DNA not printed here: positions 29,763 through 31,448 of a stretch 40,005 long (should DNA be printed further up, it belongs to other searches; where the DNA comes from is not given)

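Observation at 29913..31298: Full-size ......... intein inserted in UDP-glucuronate decarboxylase at RIFN|TYGP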

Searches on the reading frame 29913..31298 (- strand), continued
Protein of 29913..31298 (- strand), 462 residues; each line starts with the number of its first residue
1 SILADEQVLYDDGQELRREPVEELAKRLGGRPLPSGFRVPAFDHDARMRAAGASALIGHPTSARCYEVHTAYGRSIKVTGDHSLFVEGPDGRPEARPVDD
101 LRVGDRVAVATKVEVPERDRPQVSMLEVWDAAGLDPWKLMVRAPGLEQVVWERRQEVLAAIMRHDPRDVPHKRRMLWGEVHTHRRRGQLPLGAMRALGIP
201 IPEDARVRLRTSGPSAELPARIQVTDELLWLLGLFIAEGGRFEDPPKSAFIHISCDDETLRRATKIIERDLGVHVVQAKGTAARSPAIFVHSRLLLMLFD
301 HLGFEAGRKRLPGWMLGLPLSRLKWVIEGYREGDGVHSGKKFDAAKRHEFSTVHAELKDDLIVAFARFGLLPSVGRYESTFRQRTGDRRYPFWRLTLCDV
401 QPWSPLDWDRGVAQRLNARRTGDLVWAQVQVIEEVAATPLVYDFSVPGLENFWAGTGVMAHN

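Call 61: fold_search(model_id=the predicted structure, library=pdb)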
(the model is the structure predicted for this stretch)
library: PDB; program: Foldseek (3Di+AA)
matches with E <= 10: 557; with E <= 0.001: 84
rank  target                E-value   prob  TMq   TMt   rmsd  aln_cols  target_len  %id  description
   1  2cw7                  9.0e-30  1.00  0.71  0.62   9.2       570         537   20  Crystal structure of intein homing endonuclease II (released 2006-04-18)
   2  7qsu                  1.5e-20  1.00  0.62  0.77   5.5       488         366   18  Crystal structure of homing endonuclease-associated TliVMA intein (C1A, d333-339) (released 2022-03-30)
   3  7qss                  2.2e-20  1.00  0.60  0.64   7.1       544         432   16  Crystal structure of homing endonuclease-associated TliVMA intein (C1A) (released 2022-03-30)
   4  7qst                  7.2e-19  1.00  0.55  0.69   7.7       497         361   17  Crystal structure of homing endonuclease-associated PhoVMA intein (C1A) (released 2022-03-30)
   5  1dq3                  3.2e-15  1.00  0.53  0.53   7.7       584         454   12  CRYSTAL STRUCTURE OF AN ARCHAEAL INTEIN-ENCODED HOMING ENDONUCLEASE PI-PFUI (released 2000-07-05)
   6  1vde_B                2.1e-12  1.00  0.44  0.47  24.7       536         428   13  PI-SCEI, A HOMING ENDONUCLEASE WITH PROTEIN SPLICING ACTIVITY (released 1998-04-08)
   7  1ef0_A                7.9e-12  1.00  0.42  0.45  24.7       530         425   12  CRYSTAL STRUCTURE OF PI-SCEI MINIPRECURSOR (released 2000-06-07)
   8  1vde_A                4.4e-11  1.00  0.43  0.45  26.7       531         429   14  PI-SCEI, A HOMING ENDONUCLEASE WITH PROTEIN SPLICING ACTIVITY (released 1998-04-08)
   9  1lws_A                3.2e-10  1.00  0.42  0.45  26.9       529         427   14  Crystal structure of the intein homing endonuclease PI-SceI bound to its recognition sequence (released 2002-09-27)
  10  1um2_B                3.4e-10  1.00  0.44  0.48  24.5       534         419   13  Crystal Structure of the Vma1-Derived Endonuclease with the Ligated Extein Segment (released 2004-09-22)
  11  1jva_B                5.1e-10  1.00  0.42  0.44  24.9       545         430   12  CRYSTAL STRUCTURE OF THE VMA1-DERIVED ENDONUCLEASE BEARING THE N AND C EXTEIN PROPEPTIDES (released 2002-08-29)
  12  1um2_A                1.0e-09  1.00  0.41  0.45  25.8       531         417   13  Crystal Structure of the Vma1-Derived Endonuclease with the Ligated Extein Segment (released 2004-09-22)
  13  1lwt_A                1.2e-09  1.00  0.43  0.44  24.4       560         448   12  Crystal structure of the intein homing endonuclease PI-SceI bound to its substrate DNA (Ca2+ free) (released 2002-09-27)
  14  1jva_A                1.5e-09  1.00  0.41  0.44  24.3       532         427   12  CRYSTAL STRUCTURE OF THE VMA1-DERIVED ENDONUCLEASE BEARING THE N AND C EXTEIN PROPEPTIDES (released 2002-08-29)
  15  1dfa                  2.1e-09  1.00  0.46  0.51   9.3       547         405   13  CRYSTAL STRUCTURE OF PI-SCEI IN C2 SPACE GROUP (released 1999-12-08)
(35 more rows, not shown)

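Call 63: search_dna_similar(query=window:29913-31298:-, collection=phages, mode=protein, max_evalue=0.00001, max_rows=15)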
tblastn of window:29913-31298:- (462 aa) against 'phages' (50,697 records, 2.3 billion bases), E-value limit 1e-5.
Records with a match: 1; places in all: 1; records where one place covers at least 80% of the query: 0.
Best place of each record, by identity: <60% 1.
By first word of the organism name: uncultured 1.
By host as written in the record: - 1.
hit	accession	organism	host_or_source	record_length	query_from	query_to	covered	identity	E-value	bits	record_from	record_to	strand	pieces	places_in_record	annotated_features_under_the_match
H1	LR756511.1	uncultured phage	metagenomic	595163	220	462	53%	24.5%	1e-7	60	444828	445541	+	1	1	record has no annotation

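Call 64: search_dna_similar(query=window:29913-31298:-, collection=plasmids, mode=protein, max_evalue=0.00001, max_rows=15)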
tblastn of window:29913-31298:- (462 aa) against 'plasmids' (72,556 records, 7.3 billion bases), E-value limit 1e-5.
No match.

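Call 65: list_cluster_members(proteins=[P0050, P0071, P0251, P0245, P0278, P0296, P0249, P0305])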
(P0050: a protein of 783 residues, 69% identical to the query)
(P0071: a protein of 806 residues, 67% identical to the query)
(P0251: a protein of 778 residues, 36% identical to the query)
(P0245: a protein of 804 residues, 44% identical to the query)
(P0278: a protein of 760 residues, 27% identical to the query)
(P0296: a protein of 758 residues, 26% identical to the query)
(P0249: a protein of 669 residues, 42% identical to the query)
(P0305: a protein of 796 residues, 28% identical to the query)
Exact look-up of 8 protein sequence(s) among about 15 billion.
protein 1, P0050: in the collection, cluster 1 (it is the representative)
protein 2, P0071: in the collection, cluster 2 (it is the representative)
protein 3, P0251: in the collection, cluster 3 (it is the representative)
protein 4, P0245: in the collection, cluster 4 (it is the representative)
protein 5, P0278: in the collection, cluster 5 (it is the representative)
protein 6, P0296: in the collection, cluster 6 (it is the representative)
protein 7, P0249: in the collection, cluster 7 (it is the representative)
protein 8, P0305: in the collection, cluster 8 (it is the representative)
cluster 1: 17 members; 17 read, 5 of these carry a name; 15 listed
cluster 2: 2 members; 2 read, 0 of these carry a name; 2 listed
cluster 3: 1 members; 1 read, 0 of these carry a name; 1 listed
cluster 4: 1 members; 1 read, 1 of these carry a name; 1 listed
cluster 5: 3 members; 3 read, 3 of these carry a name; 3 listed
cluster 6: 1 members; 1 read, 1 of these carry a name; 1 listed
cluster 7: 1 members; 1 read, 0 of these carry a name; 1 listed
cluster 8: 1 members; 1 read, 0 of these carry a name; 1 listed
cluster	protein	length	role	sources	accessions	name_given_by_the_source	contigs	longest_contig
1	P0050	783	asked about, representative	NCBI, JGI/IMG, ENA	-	-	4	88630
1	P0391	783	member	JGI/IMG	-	nucleoside-diphosphate-sugar epimerase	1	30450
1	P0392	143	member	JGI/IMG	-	dTDP-glucose 4,6-dehydratase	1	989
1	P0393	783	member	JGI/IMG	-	nucleoside-diphosphate-sugar epimerase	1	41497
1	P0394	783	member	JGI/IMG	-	nucleoside-diphosphate-sugar epimerase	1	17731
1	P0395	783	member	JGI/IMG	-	nucleoside-diphosphate-sugar epimerase/intein/homing endonuclease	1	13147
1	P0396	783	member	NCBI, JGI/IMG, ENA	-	-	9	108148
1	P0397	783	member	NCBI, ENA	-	-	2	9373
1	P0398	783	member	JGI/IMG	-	-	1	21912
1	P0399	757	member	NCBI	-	-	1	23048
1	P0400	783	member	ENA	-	-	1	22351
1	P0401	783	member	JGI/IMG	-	-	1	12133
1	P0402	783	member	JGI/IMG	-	-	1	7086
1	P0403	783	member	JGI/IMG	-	-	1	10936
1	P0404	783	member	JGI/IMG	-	-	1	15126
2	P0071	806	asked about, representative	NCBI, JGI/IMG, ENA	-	-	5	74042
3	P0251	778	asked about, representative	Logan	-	-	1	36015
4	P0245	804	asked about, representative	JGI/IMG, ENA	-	UDP-glucuronate decarboxylase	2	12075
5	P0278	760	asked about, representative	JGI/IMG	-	UDP-glucuronate decarboxylase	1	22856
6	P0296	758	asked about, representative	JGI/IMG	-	UDP-glucuronate decarboxylase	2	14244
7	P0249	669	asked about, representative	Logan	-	-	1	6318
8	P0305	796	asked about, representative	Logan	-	-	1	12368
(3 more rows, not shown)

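Call 66: find_related_loci(query=window:29913-31298:-, collection=viral_contigs, flank=4000)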
Query window:29913-31298:- (462 aa) in viral_contigs; peptide patterns used: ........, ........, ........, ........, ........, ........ (x = any residue, [..] = any of these).
4 stretches matched a pattern, but none encodes a relative of the query by tblastn (E <= 1e-3).
